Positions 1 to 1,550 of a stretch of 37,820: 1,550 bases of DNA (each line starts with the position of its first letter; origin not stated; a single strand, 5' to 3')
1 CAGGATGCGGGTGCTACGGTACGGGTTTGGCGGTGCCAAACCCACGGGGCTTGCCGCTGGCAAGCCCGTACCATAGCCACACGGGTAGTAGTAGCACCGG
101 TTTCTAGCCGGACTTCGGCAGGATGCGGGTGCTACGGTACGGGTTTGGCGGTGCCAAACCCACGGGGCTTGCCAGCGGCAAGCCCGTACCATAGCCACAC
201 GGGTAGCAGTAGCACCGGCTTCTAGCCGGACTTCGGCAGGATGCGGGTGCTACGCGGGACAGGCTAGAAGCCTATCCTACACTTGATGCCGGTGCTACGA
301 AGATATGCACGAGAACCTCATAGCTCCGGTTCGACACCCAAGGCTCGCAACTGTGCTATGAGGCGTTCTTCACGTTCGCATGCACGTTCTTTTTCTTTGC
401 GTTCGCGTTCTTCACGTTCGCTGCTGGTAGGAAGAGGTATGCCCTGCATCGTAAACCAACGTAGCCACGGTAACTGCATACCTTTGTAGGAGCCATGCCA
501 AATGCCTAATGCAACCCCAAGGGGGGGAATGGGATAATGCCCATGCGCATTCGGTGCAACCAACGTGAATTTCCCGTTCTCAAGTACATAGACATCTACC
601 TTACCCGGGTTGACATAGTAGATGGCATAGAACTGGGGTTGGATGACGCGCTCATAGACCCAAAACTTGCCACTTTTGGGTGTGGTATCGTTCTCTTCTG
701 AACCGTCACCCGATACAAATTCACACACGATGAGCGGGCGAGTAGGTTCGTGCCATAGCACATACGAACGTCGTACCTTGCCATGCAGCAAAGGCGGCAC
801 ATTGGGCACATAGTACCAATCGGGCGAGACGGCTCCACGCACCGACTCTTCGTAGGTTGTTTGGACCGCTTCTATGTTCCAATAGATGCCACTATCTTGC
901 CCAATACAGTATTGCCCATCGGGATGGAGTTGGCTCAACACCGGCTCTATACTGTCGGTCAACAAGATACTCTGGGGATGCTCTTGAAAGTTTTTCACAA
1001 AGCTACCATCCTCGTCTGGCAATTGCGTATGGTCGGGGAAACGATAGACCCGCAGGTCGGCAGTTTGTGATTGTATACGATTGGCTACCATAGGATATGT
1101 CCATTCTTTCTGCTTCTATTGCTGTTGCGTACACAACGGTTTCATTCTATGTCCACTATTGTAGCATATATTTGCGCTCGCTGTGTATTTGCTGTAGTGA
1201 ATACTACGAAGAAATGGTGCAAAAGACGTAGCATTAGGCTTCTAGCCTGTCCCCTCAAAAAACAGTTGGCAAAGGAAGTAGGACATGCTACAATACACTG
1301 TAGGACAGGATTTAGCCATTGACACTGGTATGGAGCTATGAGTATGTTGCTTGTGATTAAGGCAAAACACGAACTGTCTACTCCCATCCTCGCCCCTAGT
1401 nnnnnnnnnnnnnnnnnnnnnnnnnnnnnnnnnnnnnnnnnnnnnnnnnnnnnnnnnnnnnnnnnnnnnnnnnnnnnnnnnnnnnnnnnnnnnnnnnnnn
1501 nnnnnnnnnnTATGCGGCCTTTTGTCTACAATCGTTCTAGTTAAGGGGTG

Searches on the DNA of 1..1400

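Call 29: search_rna_families(source=window, start=1, end=1400, threshold=evalue, max_evalue=5)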
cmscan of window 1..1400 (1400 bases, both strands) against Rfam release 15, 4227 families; matches with E-value up to 5: 6.
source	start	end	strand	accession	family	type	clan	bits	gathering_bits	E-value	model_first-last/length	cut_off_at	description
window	43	165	-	RF03795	MIR6201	Gene; miRNA;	-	22.5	69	0.054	1-109/109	no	MIR6201 microRNA precursor family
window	43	165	+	RF03795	MIR6201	Gene; miRNA;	-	22.3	69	0.061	1-109/109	no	MIR6201 microRNA precursor family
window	94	250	+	RF04159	MIR1437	Gene; miRNA;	-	20.1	168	1.4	1-192/192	no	MIR1437 microRNA precursor family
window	125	201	+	RF00486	mir-129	Gene; miRNA;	-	18.1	48.6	1.7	1-75/75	no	mir-129 microRNA precursor family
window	7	83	+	RF00486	mir-129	Gene; miRNA;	-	17.8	48.6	2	1-75/75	no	mir-129 microRNA precursor family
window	834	990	-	RF02161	PART1_3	Gene; lncRNA;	-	13.5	40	4.3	1-131/131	no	Prostate androgen-regulated transcript 1 conserved region 3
